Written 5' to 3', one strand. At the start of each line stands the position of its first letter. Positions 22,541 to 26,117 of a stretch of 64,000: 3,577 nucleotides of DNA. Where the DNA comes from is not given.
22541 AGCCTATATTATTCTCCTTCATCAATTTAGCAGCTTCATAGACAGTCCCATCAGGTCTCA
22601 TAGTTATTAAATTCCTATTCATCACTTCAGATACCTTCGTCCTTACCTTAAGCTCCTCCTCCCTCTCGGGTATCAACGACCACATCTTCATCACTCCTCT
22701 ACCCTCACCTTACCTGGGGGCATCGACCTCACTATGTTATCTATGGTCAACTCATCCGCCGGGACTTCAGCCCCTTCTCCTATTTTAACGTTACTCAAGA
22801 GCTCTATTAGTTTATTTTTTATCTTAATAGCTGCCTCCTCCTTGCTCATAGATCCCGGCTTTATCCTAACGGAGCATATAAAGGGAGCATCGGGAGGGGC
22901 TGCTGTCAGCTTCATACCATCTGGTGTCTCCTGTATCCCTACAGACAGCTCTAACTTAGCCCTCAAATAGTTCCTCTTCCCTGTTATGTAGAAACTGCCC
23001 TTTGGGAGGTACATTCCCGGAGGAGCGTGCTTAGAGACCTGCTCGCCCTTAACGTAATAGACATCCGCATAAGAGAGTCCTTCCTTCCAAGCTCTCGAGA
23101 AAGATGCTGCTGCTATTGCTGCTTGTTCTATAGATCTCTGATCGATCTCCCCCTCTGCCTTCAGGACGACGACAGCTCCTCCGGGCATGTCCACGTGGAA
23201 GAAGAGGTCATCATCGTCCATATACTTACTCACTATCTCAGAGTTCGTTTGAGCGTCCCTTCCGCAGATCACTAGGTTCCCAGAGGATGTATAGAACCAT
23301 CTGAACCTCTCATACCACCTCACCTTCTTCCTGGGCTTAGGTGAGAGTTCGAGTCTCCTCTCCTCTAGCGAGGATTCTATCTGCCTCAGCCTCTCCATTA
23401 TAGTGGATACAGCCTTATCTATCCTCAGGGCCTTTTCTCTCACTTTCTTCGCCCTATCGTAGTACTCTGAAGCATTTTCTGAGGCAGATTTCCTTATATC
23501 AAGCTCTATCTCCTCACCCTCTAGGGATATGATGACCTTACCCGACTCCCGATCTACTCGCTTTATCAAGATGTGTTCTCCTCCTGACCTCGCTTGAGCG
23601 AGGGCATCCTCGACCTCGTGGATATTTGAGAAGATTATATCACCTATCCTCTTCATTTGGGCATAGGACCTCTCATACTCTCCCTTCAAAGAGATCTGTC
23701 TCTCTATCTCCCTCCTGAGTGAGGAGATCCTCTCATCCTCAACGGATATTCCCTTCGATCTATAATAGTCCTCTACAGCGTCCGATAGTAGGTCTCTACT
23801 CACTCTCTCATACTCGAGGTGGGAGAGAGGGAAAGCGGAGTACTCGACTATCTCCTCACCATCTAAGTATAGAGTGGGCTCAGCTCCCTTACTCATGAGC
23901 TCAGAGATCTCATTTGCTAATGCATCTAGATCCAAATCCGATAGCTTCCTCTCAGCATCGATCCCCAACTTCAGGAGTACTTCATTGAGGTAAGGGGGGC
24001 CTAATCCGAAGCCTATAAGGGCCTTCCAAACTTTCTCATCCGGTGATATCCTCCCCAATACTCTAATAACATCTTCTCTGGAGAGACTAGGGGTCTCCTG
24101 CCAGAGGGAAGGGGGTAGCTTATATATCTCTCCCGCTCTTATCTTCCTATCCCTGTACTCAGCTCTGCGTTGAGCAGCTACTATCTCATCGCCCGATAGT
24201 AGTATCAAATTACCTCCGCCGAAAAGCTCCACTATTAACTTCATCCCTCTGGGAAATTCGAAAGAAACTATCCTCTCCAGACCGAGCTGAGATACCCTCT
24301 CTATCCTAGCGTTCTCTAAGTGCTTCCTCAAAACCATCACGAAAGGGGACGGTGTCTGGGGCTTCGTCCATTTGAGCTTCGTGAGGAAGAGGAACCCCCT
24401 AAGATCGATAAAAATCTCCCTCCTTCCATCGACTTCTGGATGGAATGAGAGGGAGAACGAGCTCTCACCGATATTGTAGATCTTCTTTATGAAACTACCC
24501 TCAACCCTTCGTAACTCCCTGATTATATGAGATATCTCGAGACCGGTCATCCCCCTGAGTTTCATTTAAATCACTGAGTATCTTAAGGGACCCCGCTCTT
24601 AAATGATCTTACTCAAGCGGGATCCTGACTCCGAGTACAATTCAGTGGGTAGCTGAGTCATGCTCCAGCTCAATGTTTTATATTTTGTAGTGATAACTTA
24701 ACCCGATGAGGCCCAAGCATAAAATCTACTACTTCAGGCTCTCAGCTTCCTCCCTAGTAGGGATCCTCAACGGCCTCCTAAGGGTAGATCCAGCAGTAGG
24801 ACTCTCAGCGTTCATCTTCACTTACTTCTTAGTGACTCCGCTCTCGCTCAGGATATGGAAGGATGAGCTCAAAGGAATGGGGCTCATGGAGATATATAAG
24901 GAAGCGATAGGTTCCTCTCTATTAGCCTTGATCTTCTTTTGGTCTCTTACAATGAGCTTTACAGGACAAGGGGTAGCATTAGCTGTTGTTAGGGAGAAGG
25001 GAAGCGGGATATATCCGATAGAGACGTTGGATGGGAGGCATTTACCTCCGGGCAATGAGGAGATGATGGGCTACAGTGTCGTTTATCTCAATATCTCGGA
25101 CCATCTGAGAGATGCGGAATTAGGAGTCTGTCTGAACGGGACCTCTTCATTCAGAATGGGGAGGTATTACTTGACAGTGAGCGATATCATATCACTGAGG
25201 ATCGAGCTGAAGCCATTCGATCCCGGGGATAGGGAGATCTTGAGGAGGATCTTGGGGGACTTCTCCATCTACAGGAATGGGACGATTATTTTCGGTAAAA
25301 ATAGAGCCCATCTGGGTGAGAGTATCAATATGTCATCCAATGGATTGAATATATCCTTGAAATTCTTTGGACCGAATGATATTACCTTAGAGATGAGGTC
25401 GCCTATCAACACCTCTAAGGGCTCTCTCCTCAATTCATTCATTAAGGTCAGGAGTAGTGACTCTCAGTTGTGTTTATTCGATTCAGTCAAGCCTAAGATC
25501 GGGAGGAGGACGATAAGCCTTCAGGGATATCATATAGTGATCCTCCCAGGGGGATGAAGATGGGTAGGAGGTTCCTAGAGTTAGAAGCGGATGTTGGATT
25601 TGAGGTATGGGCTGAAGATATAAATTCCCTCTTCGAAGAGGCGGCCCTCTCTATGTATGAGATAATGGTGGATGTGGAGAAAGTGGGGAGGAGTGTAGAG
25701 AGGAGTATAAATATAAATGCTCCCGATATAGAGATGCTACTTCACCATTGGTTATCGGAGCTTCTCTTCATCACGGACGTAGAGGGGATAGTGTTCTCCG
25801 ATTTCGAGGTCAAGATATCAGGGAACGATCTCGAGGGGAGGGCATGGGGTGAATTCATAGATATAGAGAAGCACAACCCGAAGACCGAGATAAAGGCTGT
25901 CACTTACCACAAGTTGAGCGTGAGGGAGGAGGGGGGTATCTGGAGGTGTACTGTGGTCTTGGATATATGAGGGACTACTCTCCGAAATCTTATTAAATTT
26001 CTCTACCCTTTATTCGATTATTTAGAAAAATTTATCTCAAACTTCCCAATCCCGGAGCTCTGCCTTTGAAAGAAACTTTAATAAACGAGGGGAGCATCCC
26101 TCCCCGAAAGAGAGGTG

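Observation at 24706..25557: EMC6-like membrane-insertase subunit fused to a large soluble domain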

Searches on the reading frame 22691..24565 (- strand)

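Call 3: search_protein_families(library=pfam, proteins=[window:22691-24565:-], max_evalue=10)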
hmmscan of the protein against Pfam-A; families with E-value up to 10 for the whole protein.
window:22691-24565:- (624 aa): 6 families
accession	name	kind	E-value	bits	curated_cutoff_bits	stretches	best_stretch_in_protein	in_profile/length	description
PF05833.16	NFACT_N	-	5.6e-53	180.8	31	1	8-401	2-419/456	NFACT N-terminal and middle domains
PF05670.18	NFACT-R_1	-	3.3e-31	108.6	29.8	1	421-529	2-112/112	NFACT protein RNA binding domain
PF18297.6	NFACT-R_2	-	2.7e-05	24.7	26.9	1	422-495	2-72/104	NFACT protein RNA binding domain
PF11594.13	Med28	-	0.08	13.8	29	1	367-413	21-67/102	Mediator complex subunit 28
PF00416.27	Ribosomal_S13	-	0.13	13.1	31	1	173-226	7-60/128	Ribosomal protein S13/S18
PF19111.5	DUF5798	-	1.3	9.7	27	1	362-404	14-56/89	Family of unknown function (DUF5798)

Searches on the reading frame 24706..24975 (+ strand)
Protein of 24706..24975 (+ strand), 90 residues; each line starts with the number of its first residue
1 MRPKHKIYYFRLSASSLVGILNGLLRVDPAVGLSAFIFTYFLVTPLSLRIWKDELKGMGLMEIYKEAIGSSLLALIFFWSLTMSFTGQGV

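Call 3: search_protein_families(library=pfam, proteins=[window:24706-24975:+], max_evalue=10)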
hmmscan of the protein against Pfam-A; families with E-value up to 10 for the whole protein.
window:24706-24975:+ (90 aa): 1 family
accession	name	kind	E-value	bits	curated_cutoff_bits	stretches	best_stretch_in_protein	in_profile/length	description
PF07019.17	EMC6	-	1.8e-05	25.5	23.3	1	7-81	2-79/81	EMC6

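Call 4: search_protein_families(library=ncbifam, proteins=[window:24706-24975:+], max_evalue=10)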
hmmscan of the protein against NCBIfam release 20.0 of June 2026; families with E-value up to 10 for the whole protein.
window:24706-24975:+ (90 aa): 0 families

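Call 39: find_homologous_proteins(query=window:24706-24975:+, max_evalue=0.01)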
Query window:24706-24975:+: 6 candidates shared short words with the query, none scored E <= 0.01.

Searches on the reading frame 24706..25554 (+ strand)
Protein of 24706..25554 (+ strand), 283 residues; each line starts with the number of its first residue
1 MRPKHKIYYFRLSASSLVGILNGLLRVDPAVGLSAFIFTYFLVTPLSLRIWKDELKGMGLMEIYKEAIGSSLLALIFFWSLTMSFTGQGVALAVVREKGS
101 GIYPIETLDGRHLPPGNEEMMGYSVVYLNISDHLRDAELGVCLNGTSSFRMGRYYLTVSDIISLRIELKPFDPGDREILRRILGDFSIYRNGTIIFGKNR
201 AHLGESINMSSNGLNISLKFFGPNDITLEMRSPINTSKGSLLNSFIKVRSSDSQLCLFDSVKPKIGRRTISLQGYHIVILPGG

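Call 3: search_protein_families(library=pfam, proteins=[window:24706-25554:+], max_evalue=10)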
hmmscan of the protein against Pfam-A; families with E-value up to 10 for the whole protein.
window:24706-25554:+ (283 aa): 1 family
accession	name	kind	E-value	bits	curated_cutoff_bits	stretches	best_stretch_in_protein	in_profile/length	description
PF07019.17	EMC6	-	0.00019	22.2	23.3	1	7-81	2-79/81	EMC6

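Call 4: search_protein_families(library=ncbifam, proteins=[window:24706-25554:+], max_evalue=10)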
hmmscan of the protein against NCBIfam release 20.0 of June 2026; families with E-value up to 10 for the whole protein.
window:24706-25554:+ (283 aa): 0 families

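Call 5: find_homologous_proteins(query=window:24706-25554:+)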
Query window:24706-25554:+ (283 aa): 24 proteins with E <= 0.001 among 1918 candidates.
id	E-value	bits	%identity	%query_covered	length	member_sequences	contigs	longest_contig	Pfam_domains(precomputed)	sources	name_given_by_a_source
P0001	4.3e-183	625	100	100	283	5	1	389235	-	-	-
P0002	2.0e-151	521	83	100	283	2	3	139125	-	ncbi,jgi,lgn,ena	-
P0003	2.6e-150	517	82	100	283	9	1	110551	-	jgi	-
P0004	1.2e-147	509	81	100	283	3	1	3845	-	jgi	-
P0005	4.7e-147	507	80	100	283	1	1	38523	-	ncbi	-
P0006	4.8e-82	293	50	100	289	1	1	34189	-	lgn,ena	-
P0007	4.9e-78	280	48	100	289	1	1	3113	-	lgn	-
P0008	6.1e-78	280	49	100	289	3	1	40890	-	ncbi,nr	ncbi:MAG: hypothetical protein BA066_01255 [Candidatus Korarchaeota archaeon NZ13-K]|nr:MAG: hypothe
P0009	2.5e-76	275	49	100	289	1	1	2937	PF07019.18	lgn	-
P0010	7.4e-75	270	47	100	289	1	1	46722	-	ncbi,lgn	ncbi:MAG: hypothetical protein QXL56_02725 [Candidatus Korarchaeum sp.]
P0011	7.8e-75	270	47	100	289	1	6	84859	-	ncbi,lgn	ncbi:MAG: hypothetical protein QXR35_00090 [Candidatus Korarchaeum sp.]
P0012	1.3e-74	269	47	100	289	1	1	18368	-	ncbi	ncbi:MAG: hypothetical protein QXJ39_04735 [Candidatus Korarchaeum sp.]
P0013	2.0e-74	268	47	100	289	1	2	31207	-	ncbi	ncbi:MAG: hypothetical protein QXO55_05520 [Candidatus Korarchaeum sp.]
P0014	2.2e-74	268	47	100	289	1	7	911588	-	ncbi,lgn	ncbi:MAG: hypothetical protein QXJ48_06545 [Candidatus Korarchaeum sp.]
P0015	2.8e-74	268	47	100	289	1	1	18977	-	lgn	-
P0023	8.0e-48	181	37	100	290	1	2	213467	PF07019.18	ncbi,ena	-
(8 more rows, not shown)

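Call 18: search_solved_structures(query=A1, max_evalue=10, show_alignments=2)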
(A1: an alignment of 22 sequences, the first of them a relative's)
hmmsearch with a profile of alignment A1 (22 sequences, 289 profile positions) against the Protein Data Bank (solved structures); distinct sequences matched with E-value up to 10: 5.
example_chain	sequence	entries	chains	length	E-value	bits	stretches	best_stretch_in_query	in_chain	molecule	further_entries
6wb9_6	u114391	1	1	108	0.069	15.8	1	15-87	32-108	ER membrane protein complex subunit 6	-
7kra_F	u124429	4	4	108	0.071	15.8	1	15-87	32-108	ER membrane protein complex subunit 6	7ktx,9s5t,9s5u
7tut_9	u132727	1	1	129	0.16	14.6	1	7-81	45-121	Obligate partner of TMCO1 insertase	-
9jao_C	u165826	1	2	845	0.23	14.1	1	166-256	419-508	SWI/SNF-related matrix-associated actin-dependent regulator of chromatin subfamily A conta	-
8xi2_e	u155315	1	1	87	0.45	13.2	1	235-286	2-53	Small nuclear ribonucleoprotein E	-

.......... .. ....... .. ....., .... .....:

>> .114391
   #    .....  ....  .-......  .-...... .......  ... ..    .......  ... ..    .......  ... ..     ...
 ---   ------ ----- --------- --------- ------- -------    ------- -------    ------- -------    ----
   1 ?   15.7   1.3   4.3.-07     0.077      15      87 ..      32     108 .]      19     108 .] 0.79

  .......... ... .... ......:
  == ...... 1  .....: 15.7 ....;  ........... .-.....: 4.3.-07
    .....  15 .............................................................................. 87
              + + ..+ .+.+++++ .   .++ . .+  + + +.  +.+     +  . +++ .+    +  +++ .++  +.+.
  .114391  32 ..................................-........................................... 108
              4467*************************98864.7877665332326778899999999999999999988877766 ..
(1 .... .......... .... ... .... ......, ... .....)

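Call 20: predict_structure(alignment_id=A1)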
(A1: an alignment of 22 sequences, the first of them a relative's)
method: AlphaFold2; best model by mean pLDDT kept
length: 283 residues; sequences in the alignment: 22
mean_pLDDT: 64.6   pTM: 0.48
mean pLDDT of the five models: 64.6, 64.2, 63.1, 59.0, 58.1
residues with pLDDT >= 90: 0; 70-90: 118; 50-70: 110; < 50: 55
segments of 3 or more residues with pLDDT < 50: 80-92, 96-111, 113-135, 281-283
pLDDT, mean of each block of 10 residues (from residue 1): 67 71 58 66 69 64 56 52 42 46 40 44 43 54 74 77 85 80 80 78 80 78 78 72 75 72 57 55 45
secondary structure, 60 per line:
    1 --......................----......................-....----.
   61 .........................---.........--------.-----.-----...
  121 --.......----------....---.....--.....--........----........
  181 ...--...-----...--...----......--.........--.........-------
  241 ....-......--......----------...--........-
elements in order: H3-24 H29-50 H52-55 H60-85 E89-97 E123-129 E140-143 E147-151 E154-158 E161-168 H173-183 E186-188 E194-196 E199-201 E206-211 E214-222 E225-233 H241-244 E246-251 E254-259 E270-272 E275-282

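Call 27: fold_search(model_id=the predicted structure, library=pdb)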
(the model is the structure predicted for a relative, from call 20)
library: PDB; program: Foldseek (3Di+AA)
matches with E <= 10: 735; with E <= 0.001: 0
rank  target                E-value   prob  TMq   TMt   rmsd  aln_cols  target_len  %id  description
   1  8fn6_1                3.5e-02  0.13  0.12  0.10  22.0       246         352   12  Cryo-EM structure of RNase-untreated RESC-A in trypanosomal RNA editing (released 2023-07-19)
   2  3hlz_B                8.4e-02  0.63  0.16  0.17   8.2       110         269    9  Crystal structure of BT_1490 (NP_810393.1) from BACTEROIDES THETAIOTAOMICRON VPI-5482 at 1.50 A resolution (released 2009-06-16)
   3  7onj_A                8.4e-02  0.25  0.17  0.18  17.2       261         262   11  Mechanosensitive channel MscS solubilized with LMNG in open conformation (released 2021-09-01)
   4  3hlz_A                8.9e-02  0.60  0.16  0.17   7.9       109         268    9  Crystal structure of BT_1490 (NP_810393.1) from BACTEROIDES THETAIOTAOMICRON VPI-5482 at 1.50 A resolution (released 2009-06-16)
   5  7dlu_A                1.1e-01  0.14  0.15  0.16  17.6       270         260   13  Mechanosensitive channel MscS K180R mutant (released 2022-03-02)
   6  9tg4_F                1.1e-01  0.08  0.14  0.12  27.8       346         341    9  Structure of the YbjP lipoprotein bound to the AcrABZ-TolC efflux pump (released 2026-04-08)
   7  9tg4_D                1.2e-01  0.07  0.12  0.10  19.6       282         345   11  Structure of the YbjP lipoprotein bound to the AcrABZ-TolC efflux pump (released 2026-04-08)
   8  6pwn_A                1.3e-01  0.18  0.16  0.16  17.3       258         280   12  MscS Nanodisc with N-terminal His-Tag (released 2020-01-08)
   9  4xh9_A                1.3e-01  0.08  0.13  0.12  21.5       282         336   12  CRYSTAL STRUCTURE OF HUMAN RHOA IN COMPLEX WITH DH/PH FRAGMENT OF THE GUANINE NUCLEOTIDE EXCHANGE FACTOR NET1 (released 2015-01-14)
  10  2oau_A                1.5e-01  0.16  0.17  0.18  17.8       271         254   12  Mechanosensitive Channel of Small Conductance (MscS) (released 2007-01-09)
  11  4cw8                  1.7e-01  0.07  0.10  0.17  15.5       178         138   11  Structure of the carboxy-terminal domain of the turkey type 3 siadenovirus fibre, virulent form (released 2015-04-08)
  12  9tg4_H                1.8e-01  0.07  0.12  0.11  19.6       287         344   10  Structure of the YbjP lipoprotein bound to the AcrABZ-TolC efflux pump (released 2026-04-08)
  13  3wa5_B                1.9e-01  0.23  0.15  0.29  11.6       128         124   12  Crystal Structure of type VI peptidoglycan muramidase effector Tse3 in complex with its cognate immunity protein Tsi3 (released 2013-10-02)
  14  7ah9_5J               2.1e-01  0.01  0.08  0.05  30.5       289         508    8  Substrate-engaged type 3 secretion system needle complex from Salmonella enterica typhimurium - SpaR state 1 (released 2021-03-17)
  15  3blc_A                2.3e-01  0.06  0.12  0.12  15.4       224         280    8  Crystal structure of the periplasmic domain of the Escherichia Coli YIDC (released 2007-12-25)
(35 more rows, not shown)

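Call 30: find_related_loci(query=A1, collection=genome_contigs, flank=5000)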
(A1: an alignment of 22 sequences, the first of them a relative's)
Query A1 (283 aa) in genome_contigs; peptide patterns used: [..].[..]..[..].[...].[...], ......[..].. (x = any residue, [..] = any of these).
55 stretches matched a pattern; 14 encode a relative of the query (tblastn E <= 1e-3); 14 distinct loci.
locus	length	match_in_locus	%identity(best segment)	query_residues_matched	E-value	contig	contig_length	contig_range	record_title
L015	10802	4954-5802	83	1-283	1e-157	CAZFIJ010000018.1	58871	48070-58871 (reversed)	MAG TPA_asm: uncultured Nitrososphaerota archaeon isolate binchicken_co25_126 genome assembly, contig: k141_8794, whole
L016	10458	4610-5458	80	1-283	2e-153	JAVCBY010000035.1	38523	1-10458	MAG: Thermoproteota archaeon isolate LHC4 LHC_5, whole genome shotgun sequence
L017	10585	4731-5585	48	1-280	2e-78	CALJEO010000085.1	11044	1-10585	MAG: uncultured archaeon isolate S1_Bin_METABAT__350_sub_1 genome assembly, contig: c_000000605454, whole genome shotgun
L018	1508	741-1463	51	1-237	2e-76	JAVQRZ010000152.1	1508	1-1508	MAG: Candidatus Korarchaeum sp. isolate SKYBB_h_bin43 k141_637797, whole genome shotgun sequence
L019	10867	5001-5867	36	1-283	2e-57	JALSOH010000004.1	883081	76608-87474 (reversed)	MAG: Crenarchaeota archaeon isolate 356-284_metabat1_scaf2bin.099 356-284_scaffold_1_c1, whole genome shotgun sequence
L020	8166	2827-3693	36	1-283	5e-56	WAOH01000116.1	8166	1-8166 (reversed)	MAG: Thermoproteota archaeon isolate S143_77_esom k151_357639, whole genome shotgun sequence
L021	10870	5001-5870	37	1-283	1e-55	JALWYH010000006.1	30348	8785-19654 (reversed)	MAG: Crenarchaeota archaeon isolate T2_maxbin2_scaf2bin.524 T2_NODE_1091_length_30348_cov_2.851163, whole genome shotgun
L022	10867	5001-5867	35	1-283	1e-55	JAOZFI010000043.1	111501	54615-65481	MAG: Thermoproteota archaeon isolate Aegir_M25_B233 k127_2398677, whole genome shotgun sequence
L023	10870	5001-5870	37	1-283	9e-54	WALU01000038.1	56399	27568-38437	MAG: Thermoproteota archaeon isolate S016_48_esom k151_568384, whole genome shotgun sequence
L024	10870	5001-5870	36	1-283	4e-53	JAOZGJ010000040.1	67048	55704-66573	MAG: Thermoproteota archaeon isolate INS_M22_B125 k127_263653, whole genome shotgun sequence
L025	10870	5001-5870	35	1-281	4e-53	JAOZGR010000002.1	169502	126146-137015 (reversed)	MAG: Thermoproteota archaeon isolate INS_M9_B20 NODE_67_length_169502_cov_44.638554, whole genome shotgun sequence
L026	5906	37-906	35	1-283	8e-49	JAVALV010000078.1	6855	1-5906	MAG: Thermoproteota archaeon isolate 12ROV10_HD34C-12ROV10_HD34C_MAG_00048 s_12ROV10_HD34C_MAG_00048_contig_000078, whol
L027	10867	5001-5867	36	1-283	3e-56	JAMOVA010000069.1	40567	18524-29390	MAG: Crenarchaeota archaeon isolate PIR-30_metabat1_scaf2bin.051 PIR-30_scaffold_297_c1, whole genome shotgun sequence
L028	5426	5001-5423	50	1-140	6e-44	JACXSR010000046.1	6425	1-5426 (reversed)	MAG: Thermoproteota archaeon isolate Hulk_76 scaffold_9060_c1, whole genome shotgun sequence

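Call 70: list_cluster_members(proteins=[P0001, P0002, P0008, P0023])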
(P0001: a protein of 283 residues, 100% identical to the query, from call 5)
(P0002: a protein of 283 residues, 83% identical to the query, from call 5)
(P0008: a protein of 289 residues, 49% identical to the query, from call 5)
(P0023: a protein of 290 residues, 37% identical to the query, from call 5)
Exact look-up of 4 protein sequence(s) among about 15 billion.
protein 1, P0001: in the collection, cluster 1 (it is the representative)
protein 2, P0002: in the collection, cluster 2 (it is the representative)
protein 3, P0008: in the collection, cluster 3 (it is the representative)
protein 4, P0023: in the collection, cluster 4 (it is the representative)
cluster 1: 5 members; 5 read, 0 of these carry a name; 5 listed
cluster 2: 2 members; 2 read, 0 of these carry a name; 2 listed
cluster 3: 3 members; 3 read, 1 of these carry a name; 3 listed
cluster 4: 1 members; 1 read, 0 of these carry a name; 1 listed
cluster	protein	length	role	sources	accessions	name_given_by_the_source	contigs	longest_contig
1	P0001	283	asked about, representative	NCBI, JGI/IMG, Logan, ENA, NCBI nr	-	-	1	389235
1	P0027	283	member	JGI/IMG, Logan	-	-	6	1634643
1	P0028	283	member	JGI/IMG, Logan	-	-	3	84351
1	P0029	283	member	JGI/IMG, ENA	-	-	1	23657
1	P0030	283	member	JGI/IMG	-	-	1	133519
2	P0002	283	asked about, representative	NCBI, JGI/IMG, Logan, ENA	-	-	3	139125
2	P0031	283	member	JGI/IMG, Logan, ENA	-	-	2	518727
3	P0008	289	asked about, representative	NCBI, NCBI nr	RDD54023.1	MAG: hypothetical protein BA066_01255 [Candidatus Korarchaeota archaeon NZ13-K]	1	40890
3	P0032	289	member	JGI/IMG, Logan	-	-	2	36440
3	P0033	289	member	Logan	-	-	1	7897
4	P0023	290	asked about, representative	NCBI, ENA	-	-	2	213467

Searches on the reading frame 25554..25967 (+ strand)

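Call 3: search_protein_families(library=pfam, proteins=[window:25554-25967:+], max_evalue=10)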
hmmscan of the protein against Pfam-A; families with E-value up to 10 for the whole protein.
window:25554-25967:+ (138 aa): 1 family
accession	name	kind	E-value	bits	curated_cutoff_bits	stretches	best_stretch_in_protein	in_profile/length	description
PF01951.21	Archease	-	3.2e-45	154.2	25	1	6-138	2-136/136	Archease protein family (MTH1598/TM1083)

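Call 4: search_protein_families(library=ncbifam, proteins=[window:25554-25967:+], max_evalue=10)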
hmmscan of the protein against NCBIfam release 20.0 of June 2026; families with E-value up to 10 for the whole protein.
window:25554-25967:+ (138 aa): 2 families
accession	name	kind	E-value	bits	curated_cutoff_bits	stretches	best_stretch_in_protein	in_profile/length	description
NF001617.0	PRK00407.1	equivalog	1.1e-40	138.9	126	1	7-138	6-139/139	hypothetical protein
NF002993.0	PRK03745.1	equivalog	0.11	12.8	131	1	42-113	17-84/102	signal recognition particle protein Srp19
